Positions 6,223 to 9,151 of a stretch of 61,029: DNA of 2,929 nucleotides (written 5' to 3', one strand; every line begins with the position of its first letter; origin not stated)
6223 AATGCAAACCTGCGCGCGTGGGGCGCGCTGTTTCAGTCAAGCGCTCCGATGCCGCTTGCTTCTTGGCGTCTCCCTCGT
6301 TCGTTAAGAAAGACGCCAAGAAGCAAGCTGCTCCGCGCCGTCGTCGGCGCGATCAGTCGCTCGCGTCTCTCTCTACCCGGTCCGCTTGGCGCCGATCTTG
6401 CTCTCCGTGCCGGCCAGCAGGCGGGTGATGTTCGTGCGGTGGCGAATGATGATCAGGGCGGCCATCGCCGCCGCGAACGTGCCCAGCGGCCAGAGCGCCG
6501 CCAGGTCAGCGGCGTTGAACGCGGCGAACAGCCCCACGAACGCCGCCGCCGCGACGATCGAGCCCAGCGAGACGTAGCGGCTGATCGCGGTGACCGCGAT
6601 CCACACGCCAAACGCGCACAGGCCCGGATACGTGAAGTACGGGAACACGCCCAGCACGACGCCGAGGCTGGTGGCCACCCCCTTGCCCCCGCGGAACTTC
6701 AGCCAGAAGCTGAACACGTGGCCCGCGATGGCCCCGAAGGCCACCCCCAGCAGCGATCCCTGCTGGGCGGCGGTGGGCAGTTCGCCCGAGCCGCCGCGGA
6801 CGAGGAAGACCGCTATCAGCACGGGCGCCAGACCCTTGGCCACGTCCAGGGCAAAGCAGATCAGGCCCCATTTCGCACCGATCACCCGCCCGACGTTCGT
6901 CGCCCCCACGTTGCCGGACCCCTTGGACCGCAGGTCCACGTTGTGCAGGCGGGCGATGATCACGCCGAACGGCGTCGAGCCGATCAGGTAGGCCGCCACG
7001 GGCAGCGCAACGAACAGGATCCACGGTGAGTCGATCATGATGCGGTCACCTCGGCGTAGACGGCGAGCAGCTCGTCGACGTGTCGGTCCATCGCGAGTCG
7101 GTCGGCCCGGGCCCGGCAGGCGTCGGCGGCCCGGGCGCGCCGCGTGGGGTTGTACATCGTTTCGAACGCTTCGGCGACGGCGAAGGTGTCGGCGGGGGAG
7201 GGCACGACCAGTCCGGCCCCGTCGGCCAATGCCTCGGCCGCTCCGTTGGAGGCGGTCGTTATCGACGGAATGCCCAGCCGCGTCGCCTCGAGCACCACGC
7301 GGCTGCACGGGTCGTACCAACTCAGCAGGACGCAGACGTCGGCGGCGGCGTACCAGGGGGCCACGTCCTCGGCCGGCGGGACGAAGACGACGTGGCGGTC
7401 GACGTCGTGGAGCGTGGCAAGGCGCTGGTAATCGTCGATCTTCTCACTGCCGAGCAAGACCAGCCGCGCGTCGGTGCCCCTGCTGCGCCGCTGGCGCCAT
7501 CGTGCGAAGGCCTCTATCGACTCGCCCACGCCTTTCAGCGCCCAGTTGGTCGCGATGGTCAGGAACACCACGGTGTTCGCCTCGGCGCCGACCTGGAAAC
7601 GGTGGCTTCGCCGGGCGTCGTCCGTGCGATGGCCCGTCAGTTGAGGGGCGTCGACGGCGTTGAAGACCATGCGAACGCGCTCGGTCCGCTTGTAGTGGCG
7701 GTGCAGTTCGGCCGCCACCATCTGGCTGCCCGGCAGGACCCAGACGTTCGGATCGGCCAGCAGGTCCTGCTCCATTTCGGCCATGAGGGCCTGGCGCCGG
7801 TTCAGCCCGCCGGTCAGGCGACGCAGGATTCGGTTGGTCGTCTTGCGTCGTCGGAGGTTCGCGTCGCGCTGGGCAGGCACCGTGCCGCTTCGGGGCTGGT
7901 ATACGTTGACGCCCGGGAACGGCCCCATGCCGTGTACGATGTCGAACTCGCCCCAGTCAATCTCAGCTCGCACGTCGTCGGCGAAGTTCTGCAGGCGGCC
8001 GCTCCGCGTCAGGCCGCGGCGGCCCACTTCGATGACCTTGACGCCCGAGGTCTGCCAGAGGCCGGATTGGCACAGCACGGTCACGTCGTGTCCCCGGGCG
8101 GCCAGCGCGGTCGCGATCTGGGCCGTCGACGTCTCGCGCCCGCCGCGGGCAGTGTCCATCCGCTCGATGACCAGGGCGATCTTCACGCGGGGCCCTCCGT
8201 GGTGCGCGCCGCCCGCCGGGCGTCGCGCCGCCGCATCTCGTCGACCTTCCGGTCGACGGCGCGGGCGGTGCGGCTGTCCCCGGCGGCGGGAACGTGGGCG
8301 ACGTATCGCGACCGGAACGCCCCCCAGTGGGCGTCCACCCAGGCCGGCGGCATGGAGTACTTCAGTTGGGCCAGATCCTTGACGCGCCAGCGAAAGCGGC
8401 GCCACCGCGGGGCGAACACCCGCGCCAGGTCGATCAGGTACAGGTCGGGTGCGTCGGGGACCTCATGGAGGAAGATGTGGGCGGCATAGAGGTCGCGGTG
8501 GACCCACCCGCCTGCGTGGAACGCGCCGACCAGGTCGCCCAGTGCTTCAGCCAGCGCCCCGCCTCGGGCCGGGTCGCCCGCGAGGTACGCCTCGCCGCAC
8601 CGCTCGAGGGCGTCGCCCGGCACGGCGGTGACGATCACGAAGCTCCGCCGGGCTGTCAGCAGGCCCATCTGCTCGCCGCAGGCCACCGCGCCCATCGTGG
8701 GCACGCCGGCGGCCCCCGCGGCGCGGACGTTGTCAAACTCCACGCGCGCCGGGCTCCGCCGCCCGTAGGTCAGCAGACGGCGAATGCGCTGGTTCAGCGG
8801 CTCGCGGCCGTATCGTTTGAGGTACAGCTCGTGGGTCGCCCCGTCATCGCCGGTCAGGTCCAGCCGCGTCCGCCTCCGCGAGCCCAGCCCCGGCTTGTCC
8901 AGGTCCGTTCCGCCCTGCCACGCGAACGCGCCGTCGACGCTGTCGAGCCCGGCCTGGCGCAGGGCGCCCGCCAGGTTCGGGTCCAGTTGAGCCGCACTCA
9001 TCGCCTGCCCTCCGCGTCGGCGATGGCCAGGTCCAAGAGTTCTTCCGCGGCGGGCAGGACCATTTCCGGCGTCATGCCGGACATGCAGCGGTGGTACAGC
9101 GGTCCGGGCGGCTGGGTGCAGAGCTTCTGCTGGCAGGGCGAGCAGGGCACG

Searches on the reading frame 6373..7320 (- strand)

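Call 13: search_protein_families(library=pfam, proteins=[window:6373-7320:-], max_evalue=0.01)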
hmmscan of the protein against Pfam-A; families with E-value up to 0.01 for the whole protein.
window:6373-7320:- (315 aa): 1 family
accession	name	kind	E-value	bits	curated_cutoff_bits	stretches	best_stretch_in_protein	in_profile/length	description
PF02660.20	G3P_acyltransf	-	3.5e-51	174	24.1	1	109-301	1-164/164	Glycerol-3-phosphate acyltransferase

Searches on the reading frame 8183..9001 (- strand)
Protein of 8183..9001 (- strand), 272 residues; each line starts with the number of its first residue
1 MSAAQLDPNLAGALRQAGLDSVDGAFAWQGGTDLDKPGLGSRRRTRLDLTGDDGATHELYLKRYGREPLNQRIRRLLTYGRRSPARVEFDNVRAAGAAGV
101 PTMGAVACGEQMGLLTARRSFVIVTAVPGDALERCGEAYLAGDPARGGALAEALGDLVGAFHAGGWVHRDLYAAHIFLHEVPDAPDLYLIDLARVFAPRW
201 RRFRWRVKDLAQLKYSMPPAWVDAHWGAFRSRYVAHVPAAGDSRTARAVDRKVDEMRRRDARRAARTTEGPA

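Call 13: search_protein_families(library=pfam, proteins=[window:8183-9001:-], max_evalue=0.01)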
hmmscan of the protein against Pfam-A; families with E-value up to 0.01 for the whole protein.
window:8183-9001:- (272 aa): 1 family
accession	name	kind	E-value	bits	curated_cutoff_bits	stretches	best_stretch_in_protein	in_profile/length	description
PF06293.20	Kdo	-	3e-24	86.1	21.3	1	42-233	17-207/207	Lipopolysaccharide kinase (Kdo/WaaP) family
